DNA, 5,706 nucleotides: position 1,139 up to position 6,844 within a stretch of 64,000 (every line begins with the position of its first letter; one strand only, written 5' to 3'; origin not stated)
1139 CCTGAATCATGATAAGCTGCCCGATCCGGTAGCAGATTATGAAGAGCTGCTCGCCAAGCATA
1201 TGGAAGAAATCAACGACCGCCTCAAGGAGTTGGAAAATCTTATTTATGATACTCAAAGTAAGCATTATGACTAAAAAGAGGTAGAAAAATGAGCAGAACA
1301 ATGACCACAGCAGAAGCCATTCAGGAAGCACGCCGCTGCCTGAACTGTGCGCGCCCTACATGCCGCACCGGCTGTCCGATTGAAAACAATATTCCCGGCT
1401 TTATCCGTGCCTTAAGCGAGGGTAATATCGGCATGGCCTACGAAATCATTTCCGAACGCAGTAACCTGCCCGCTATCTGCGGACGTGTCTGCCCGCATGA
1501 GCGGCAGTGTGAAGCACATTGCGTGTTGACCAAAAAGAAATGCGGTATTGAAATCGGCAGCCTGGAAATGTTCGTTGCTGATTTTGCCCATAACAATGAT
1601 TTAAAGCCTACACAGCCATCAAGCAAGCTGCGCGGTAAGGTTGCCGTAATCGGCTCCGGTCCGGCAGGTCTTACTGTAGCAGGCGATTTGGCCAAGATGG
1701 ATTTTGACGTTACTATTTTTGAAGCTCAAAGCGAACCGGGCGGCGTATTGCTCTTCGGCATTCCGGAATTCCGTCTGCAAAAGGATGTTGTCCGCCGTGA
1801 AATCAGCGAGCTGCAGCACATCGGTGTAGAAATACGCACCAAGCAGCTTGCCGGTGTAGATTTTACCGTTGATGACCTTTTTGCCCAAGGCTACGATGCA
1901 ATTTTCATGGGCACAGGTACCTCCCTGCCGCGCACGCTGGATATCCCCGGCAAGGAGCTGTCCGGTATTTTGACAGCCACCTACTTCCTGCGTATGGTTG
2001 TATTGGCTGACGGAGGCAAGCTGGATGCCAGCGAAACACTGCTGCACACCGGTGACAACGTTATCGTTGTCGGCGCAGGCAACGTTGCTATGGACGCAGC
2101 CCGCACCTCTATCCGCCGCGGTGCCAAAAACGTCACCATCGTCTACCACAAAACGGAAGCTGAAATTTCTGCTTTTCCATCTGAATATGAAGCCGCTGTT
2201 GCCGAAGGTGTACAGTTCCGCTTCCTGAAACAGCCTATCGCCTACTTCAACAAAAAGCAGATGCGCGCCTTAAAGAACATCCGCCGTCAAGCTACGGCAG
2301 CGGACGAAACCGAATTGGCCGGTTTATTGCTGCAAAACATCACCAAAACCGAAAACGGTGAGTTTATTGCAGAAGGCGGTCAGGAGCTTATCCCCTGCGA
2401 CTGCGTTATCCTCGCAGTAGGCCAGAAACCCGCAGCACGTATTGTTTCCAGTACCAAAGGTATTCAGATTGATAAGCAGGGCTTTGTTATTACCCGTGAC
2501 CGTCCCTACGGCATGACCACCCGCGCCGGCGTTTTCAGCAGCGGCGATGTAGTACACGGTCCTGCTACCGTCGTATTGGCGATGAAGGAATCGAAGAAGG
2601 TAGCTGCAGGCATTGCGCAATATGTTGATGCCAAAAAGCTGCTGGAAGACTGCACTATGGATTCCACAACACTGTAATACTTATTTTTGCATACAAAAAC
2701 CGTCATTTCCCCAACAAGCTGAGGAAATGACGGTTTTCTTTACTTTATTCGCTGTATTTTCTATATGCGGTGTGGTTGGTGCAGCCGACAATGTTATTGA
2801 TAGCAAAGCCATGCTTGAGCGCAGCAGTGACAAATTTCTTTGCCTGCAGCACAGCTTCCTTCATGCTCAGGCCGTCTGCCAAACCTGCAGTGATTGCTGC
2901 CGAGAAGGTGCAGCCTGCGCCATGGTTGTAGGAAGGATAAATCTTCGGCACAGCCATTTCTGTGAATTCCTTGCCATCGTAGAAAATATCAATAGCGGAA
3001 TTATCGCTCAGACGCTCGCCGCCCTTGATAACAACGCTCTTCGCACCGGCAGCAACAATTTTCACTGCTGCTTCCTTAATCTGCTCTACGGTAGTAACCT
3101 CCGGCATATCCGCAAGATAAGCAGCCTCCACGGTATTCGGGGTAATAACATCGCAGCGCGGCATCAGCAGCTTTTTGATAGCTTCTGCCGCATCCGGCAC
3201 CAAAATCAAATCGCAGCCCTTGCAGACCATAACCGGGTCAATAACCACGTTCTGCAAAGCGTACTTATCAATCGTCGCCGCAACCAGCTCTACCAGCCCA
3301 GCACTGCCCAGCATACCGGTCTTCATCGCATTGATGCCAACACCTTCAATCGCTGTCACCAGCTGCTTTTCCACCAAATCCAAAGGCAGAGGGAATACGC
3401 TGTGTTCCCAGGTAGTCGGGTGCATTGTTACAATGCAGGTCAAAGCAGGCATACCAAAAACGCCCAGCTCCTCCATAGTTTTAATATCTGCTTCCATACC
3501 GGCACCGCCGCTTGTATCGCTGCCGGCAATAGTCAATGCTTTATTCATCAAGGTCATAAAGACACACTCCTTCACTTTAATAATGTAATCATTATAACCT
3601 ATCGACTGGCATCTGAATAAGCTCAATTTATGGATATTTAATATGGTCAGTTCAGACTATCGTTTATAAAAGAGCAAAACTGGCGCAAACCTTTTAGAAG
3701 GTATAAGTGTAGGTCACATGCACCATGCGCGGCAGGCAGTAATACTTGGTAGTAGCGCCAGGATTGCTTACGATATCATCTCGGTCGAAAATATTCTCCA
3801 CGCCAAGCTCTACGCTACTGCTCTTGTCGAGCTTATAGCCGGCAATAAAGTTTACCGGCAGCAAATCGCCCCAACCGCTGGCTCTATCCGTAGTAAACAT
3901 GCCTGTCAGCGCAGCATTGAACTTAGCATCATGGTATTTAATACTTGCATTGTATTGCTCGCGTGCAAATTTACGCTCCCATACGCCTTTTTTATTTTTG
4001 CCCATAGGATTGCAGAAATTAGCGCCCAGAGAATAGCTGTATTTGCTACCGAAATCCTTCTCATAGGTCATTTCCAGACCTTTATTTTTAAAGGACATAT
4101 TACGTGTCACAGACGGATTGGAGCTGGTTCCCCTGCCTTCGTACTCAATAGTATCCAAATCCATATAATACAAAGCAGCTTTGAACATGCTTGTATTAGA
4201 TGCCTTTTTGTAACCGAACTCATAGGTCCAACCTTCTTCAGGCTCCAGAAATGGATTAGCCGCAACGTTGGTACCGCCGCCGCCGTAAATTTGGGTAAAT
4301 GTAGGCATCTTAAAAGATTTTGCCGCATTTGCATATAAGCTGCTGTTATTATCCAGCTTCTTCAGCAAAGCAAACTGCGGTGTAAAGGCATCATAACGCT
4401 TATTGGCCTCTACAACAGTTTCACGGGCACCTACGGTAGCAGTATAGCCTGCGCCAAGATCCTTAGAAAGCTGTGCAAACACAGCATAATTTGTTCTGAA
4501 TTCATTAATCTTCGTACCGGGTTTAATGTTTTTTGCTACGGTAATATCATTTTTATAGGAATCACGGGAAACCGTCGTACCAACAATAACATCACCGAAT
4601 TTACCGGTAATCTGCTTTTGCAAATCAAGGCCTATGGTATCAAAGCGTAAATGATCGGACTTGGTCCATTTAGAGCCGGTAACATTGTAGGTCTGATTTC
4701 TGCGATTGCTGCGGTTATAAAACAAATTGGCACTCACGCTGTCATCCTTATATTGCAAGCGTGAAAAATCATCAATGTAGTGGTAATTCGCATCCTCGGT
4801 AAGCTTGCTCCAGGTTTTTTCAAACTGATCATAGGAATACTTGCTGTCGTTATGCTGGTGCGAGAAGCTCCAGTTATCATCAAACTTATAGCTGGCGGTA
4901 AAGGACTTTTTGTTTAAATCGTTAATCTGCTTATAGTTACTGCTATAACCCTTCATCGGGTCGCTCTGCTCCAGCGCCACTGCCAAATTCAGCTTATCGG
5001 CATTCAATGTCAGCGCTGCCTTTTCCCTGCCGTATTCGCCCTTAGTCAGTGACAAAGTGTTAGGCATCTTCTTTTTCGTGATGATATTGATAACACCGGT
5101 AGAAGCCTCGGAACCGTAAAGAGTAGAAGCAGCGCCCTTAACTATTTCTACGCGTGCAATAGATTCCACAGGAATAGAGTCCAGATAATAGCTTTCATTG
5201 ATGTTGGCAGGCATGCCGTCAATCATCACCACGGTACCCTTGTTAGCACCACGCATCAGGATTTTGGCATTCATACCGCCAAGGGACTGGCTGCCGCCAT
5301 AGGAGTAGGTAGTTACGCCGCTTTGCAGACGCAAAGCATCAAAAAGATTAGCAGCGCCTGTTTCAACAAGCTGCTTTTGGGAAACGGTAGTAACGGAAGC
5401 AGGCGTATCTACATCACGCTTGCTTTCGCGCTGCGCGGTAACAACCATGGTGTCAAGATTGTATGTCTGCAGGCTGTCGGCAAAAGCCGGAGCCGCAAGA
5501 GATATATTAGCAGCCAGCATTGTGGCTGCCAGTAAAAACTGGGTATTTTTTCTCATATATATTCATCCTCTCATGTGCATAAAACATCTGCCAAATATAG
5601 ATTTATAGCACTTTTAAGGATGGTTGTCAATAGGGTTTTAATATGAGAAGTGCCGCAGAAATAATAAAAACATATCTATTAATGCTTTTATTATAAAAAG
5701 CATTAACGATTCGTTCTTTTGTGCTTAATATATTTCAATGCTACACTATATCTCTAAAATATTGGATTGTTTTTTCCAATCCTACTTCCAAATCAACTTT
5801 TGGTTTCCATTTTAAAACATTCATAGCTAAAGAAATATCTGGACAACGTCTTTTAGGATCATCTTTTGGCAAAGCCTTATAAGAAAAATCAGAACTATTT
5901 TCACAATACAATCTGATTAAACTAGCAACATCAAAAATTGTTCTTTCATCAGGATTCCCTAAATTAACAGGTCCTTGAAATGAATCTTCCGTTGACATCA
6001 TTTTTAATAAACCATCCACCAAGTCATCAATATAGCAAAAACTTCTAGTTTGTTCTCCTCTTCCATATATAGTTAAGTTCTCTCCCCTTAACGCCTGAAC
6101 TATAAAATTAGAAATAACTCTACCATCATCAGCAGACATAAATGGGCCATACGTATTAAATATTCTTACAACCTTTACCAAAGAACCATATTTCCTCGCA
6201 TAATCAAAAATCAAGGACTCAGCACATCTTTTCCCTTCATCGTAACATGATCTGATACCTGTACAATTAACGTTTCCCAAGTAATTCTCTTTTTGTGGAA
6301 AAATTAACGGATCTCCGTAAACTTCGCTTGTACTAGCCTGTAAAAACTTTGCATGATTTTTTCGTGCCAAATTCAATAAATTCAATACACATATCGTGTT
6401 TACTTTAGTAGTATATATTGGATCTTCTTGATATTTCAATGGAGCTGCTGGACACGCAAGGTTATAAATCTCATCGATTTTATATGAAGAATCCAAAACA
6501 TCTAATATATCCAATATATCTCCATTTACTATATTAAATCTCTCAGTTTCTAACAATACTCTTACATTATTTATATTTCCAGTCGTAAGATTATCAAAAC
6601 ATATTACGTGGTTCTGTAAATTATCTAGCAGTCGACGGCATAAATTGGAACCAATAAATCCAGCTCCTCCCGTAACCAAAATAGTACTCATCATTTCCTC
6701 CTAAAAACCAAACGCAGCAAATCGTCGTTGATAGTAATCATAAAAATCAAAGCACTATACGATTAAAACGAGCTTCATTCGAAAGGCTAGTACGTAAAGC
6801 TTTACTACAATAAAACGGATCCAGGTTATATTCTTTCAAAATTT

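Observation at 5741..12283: Co-directional AT-rich operon of tailoring-type enzymes next to the RiPP-like module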

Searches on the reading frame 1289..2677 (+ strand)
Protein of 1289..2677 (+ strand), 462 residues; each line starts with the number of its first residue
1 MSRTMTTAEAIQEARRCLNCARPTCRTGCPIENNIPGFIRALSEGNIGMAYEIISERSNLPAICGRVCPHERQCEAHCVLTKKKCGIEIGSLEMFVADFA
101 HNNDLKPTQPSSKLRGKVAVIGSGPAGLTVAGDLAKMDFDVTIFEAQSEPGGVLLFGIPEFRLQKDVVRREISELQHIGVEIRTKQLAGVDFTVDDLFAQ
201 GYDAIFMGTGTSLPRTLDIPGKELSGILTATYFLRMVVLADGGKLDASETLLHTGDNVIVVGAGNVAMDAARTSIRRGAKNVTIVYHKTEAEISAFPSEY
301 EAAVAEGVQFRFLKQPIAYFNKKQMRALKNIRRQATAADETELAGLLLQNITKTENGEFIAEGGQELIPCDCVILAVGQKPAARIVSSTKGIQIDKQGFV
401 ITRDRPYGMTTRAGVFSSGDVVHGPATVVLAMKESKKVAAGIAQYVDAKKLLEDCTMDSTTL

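Call 4: search_protein_families(library=pfam, proteins=[window:1289-2677:+], max_evalue=0.01)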
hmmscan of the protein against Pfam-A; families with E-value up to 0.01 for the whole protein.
window:1289-2677:+ (462 aa): 20 families
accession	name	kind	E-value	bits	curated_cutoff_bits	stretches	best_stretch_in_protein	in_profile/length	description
PF14691.11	Fer4_20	-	3.2e-36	124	25.8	1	3-103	10-111/113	Dihydroprymidine dehydrogenase domain II, 4Fe-4S cluster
PF07992.20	Pyr_redox_2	-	1.2e-27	97.6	26.1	1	117-434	2-290/291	Pyridine nucleotide-disulphide oxidoreductase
PF13738.12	Pyr_redox_3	-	4.2e-10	39.8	30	1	254-416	163-302/305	Pyridine nucleotide-disulphide oxidoreductase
PF00070.33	Pyr_redox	-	1.7e-09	38.5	22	1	117-150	1-34/82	Pyridine nucleotide-disulphide oxidoreductase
PF13450.12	NAD_binding_8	-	3.1e-08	34.2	21.9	1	120-152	1-33/68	NAD(P)-binding Rossmann-like domain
PF01946.23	Thi4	-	2e-07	30.9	26.2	1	117-183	19-85/235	Thi4 family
PF03486.20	HI0933_like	-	3e-06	27.3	50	1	117-152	2-37/244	HI0933-like protein Rossmann domain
PF01262.27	AlaDh_PNT_C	-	8.4e-06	25.8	23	0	115-148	28-61/214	Alanine dehydrogenase/PNT, C-terminal domain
PF01266.30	DAO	-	3.3e-05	24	27.9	1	117-152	1-37/353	FAD dependent oxidoreductase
PF13241.12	NAD_binding_7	-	5.4e-05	24.2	22.1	0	254-341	6-95/104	Putative NAD(P)-binding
PF00890.30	FAD_binding_2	-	0.0001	22.1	20.4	0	118-151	2-35/414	FAD binding domain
PF03807.23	F420_oxidored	-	0.0002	22.3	21.6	0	259-305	3-49/94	NADP oxidoreductase coenzyme F420-dependent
PF01134.28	GIDA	-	0.00049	19.7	22.1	0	117-147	1-31/391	Glucose inhibited division protein A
PF12831.13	FAD_oxidored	-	0.00066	19.5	27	0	118-154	2-38/416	FAD dependent oxidoreductase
PF13454.12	NAD_binding_9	-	0.0016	18.9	21.8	0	119-152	1-38/155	FAD-NAD(P)-binding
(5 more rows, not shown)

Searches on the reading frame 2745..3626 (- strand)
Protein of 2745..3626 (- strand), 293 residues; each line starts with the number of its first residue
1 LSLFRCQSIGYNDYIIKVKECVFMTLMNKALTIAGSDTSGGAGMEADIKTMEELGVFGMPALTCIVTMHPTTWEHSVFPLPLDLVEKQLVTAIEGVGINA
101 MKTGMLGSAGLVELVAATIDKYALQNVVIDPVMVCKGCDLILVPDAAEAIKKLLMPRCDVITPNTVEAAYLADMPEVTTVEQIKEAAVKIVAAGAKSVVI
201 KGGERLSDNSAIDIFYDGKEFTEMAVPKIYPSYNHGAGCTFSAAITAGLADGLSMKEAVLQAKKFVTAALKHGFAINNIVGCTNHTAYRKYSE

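Call 4: search_protein_families(library=pfam, proteins=[window:2745-3626:-], max_evalue=0.01)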
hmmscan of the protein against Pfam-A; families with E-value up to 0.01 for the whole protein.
window:2745-3626:- (293 aa): 2 families
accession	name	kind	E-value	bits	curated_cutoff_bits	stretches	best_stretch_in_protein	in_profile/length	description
PF08543.17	Phos_pyr_kin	-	5.6e-79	265.4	27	1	37-283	1-245/246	Phosphomethylpyrimidine kinase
PF00294.29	PfkB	-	1.9e-11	44.3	25.8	1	139-268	172-288/302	pfkB family carbohydrate kinase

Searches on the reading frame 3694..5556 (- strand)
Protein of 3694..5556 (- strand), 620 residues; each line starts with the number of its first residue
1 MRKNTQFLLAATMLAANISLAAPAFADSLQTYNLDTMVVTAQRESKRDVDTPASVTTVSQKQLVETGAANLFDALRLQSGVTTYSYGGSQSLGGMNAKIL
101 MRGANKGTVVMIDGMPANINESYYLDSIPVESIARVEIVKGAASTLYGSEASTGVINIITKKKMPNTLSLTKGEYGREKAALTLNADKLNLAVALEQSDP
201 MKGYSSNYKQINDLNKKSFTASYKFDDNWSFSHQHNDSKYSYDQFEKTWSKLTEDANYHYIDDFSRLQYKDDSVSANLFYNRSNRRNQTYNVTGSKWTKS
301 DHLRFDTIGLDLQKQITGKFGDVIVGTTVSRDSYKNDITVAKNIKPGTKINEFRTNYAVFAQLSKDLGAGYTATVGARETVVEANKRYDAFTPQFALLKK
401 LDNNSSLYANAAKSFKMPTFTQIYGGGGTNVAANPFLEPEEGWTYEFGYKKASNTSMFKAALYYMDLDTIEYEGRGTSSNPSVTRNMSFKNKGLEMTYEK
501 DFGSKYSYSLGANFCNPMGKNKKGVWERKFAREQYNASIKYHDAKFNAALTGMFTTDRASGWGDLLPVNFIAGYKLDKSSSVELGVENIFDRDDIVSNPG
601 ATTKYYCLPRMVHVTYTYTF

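Call 4: search_protein_families(library=pfam, proteins=[window:3694-5556:-], max_evalue=0.01)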
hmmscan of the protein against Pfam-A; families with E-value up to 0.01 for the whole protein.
window:3694-5556:- (620 aa): 2 families
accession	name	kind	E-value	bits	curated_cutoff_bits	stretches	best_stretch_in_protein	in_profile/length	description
PF00593.30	TonB_dep_Rec_b-barrel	-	1e-30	108.4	27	1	210-589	15-436/436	TonB dependent receptor-like, beta-barrel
PF07715.20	Plug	-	1.8e-22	80.3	23.9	1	49-155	3-107/107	TonB-dependent Receptor Plug Domain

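Call 73: find_encoding_contigs(protein=window:3694-5556:-, flank=10000, max_places=10)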
Protein window:3694-5556:- (620 aa): 7 contigs read that carry it; 4 places shown.
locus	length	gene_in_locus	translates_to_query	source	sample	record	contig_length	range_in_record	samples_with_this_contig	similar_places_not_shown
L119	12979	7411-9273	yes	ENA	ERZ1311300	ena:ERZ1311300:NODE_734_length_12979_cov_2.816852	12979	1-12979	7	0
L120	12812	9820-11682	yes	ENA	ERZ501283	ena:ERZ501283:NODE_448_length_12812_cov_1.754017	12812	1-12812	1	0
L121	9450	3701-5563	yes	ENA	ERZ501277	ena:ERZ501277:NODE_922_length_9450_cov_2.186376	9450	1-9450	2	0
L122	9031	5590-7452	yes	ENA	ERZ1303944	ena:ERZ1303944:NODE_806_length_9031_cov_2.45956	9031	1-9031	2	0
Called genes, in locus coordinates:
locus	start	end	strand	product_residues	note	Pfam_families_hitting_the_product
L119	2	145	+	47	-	?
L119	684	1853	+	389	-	-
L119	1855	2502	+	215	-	-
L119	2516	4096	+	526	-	PF02543:Carbam_trans_N, PF16861:Carbam_trans_C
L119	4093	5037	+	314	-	PF13632:Glyco_trans_2_3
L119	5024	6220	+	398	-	-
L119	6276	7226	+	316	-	PF01073:3Beta_HSD, PF01370:Epimerase, PF02719:Polysacc_synt_2 (faint), PF04321:RmlD_sub_bind (weak), PF07993:NAD_binding_4 (weak), PF16363:GDP_Man_Dehyd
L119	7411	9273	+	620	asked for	PF07715:Plug, PF00593:TonB_dep_Rec_b-barrel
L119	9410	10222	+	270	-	PF08543:Phos_pyr_kin, PF00294:PfkB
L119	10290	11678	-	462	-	PF14691:Fer4_20, PF01262:AlaDh_PNT_C (faint), PF01946:Thi4 (weak), PF03486:HI0933_like (faint), PF07992:Pyr_redox_2, PF00070:Pyr_redox (faint), PF13450:NAD_binding_8, PF13738:Pyr_redox_3 (faint)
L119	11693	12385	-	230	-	PF00132:Hexapep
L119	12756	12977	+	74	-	?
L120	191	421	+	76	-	PF12844:HTH_19, PF13560:HTH_31 (weak), PF01381:HTH_3, PF13443:HTH_26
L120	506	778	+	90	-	-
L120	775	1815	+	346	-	PF04055:Radical_SAM, PF13353:Fer4_12 (weak)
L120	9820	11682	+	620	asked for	PF07715:Plug, PF00593:TonB_dep_Rec_b-barrel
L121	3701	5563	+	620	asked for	PF07715:Plug, PF00593:TonB_dep_Rec_b-barrel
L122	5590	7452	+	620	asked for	PF07715:Plug, PF00593:TonB_dep_Rec_b-barrel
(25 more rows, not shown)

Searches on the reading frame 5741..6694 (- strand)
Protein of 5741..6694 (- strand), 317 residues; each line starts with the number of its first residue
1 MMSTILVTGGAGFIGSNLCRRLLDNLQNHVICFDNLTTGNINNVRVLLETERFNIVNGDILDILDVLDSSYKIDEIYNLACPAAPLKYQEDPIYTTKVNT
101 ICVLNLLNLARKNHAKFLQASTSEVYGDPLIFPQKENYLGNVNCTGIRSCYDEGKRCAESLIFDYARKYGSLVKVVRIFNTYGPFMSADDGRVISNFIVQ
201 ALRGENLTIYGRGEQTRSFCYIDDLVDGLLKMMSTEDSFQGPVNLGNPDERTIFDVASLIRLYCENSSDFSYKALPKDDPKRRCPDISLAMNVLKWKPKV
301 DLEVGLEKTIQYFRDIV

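Call 3: search_protein_families(library=pfam, proteins=[window:5741-6694:-], max_evalue=0.01)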
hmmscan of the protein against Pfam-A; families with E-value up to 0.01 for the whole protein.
window:5741-6694:- (317 aa): 6 families
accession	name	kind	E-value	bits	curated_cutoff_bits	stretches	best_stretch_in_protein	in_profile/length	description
PF01370.27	Epimerase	-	2.5e-53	181.4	20.9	1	5-245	1-239/240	NAD dependent epimerase/dehydratase family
PF16363.11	GDP_Man_Dehyd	-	4.9e-50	171.3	27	1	6-309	1-332/332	GDP-mannose 4,6 dehydratase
PF01073.25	3Beta_HSD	-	1.9e-09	37.4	22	1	6-226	1-222/280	3-beta hydroxysteroid dehydrogenase/isomerase family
PF07993.18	NAD_binding_4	-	2.5e-08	33.9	20.1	1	7-182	1-208/258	Male sterility protein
PF02719.21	Polysacc_synt_2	-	7.5e-08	32.3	20.2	1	5-119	1-125/293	Polysaccharide biosynthesis protein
PF04321.23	RmlD_sub_bind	-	1.6e-05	24.6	27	1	4-261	2-228/287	RmlD substrate binding domain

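Call 5: search_protein_families(library=ncbifam, proteins=[window:5741-6694:-], max_evalue=0.01)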
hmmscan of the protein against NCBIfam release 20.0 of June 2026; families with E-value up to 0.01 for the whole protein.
window:5741-6694:- (317 aa): 28 families (the best 25 are shown)
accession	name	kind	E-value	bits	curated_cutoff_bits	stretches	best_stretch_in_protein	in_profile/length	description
TIGR01181.1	dTDP_gluc_dehyt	equivalog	4.4e-43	147.6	365.1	1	5-314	2-312/321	dTDP-glucose 4,6-dehydratase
TIGR04180.1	EDH_00030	hypoth_equivalog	3.4e-33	115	475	1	5-299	1-295/297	NAD-dependent 4,6-dehydratase LegB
NF008872.0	PRK11908.1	equivalog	8.8e-32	110.5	294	1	3-315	2-337/349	bifunctional UDP-4-keto-pentose/UDP-xylose synthase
NF007490.0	PRK10084.1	subfamily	3e-30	105.4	649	1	5-313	3-334/361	dTDP-glucose 4,6-dehydratase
NF007582.0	PRK10217.1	equivalog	1.3e-27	96.9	698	1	2-313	1-331/355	dTDP-glucose 4,6-dehydratase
NF011728.1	PRK15181.1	equivalog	1.8e-26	93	760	1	5-315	18-339/348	Vi polysaccharide biosynthesis UDP-N-acetylglucosaminuronic acid C-4 epimerase TviC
TIGR01179.1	galE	equivalog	2.1e-26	92.6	262.3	1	5-311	2-323/332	UDP-glucose 4-epimerase GalE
NF005998.1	PRK08125.1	equivalog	2.7e-26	92.1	777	1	4-313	317-649/649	bifunctional UDP-4-amino-4-deoxy-L-arabinose formyltransferase/UDP-glucuronic acid oxidase ArnA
TIGR02197.1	heptose_epim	equivalog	3.3e-25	88.9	274.6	1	5-307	1-307/316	ADP-glyceromanno-heptose 6-epimerase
NF007956.0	PRK10675.1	subfamily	1.9e-14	53.6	394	1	4-301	2-317/338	UDP-glucose 4-epimerase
NF008360.0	PRK11150.1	equivalog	3.3e-13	49.5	452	1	5-263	2-253/310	ADP-glyceromanno-heptose 6-epimerase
NF047922.1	GDPFucSynFcl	equivalog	6.8e-13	48.7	500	1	5-314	5-302/308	GDP-L-fucose synthase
TIGR01472.1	gmd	equivalog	2.6e-12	46.6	415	1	6-235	4-241/342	GDP-mannose 4,6-dehydratase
NF043036.1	ErythonDh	equivalog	3.5e-11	42.9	325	1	4-168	2-166/321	D-erythronate dehydrogenase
TIGR02622.1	CDP_4_6_dhtase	equivalog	5e-11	42.3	278.45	1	4-315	6-332/352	CDP-glucose 4,6-dehydratase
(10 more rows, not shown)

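Call 26: search_protein_families(library=padloc, proteins=[window:5741-6694:-], max_evalue=0.01)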
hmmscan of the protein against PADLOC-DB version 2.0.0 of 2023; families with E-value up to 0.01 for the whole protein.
window:5741-6694:- (317 aa): 0 families

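Call 72: search_solved_structures(query=window:5741-6694:-, max_evalue=1e-20)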
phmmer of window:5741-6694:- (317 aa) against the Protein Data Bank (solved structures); distinct sequences matched with E-value up to 1e-20: 31.
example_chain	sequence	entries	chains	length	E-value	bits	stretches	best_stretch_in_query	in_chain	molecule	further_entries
4gll_A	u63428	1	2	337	9.1e-91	307.7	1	4-315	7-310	UDP-glucuronic acid decarboxylase 1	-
2b69_A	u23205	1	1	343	9.7e-91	307.6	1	4-315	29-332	UDP-glucuronate decarboxylase 1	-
4m55_A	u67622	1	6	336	4.5e-90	305.4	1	4-315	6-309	UDP-glucuronic acid decarboxylase 1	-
4lk3_A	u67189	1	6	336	6.2e-90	305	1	4-315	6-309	UDP-glucuronic acid decarboxylase 1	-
8vr2_A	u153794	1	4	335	9.6e-38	133.5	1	5-312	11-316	NAD-dependent epimerase/dehydratase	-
6zl6_A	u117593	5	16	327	2.3e-34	122.5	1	5-315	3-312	Epimerase domain-containing protein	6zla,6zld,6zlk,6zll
6zlj_A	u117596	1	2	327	6.1e-34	121.1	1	5-315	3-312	Epimerase domain-containing protein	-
4zrm_A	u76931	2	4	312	1.1e-33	120.1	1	4-315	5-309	UDP-glucose 4-epimerase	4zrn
8rdg_A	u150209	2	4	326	3.6e-31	112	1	5-273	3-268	SDR family NAD(P)-dependent oxidoreductase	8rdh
6bi4_A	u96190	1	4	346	4.1e-31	111.8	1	4-314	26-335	dTDP-glucose 4,6-dehydratase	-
7ys8_A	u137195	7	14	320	6.1e-31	111.2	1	5-314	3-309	UDP-glucose 4-epimerase | UDP-glucose 4-epimerase along with EC 5.1.3.2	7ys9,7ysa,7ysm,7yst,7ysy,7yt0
3ru7_A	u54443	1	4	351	1.1e-30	110.3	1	4-313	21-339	WbgU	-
3ru9_A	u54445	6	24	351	1.1e-30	110.3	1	4-313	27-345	WbgU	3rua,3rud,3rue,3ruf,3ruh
8rdi_A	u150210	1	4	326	1.2e-30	110.3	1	5-273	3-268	SDR family NAD(P)-dependent oxidoreductase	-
3lu1_A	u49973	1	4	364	1.3e-30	110.1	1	4-313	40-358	WbgU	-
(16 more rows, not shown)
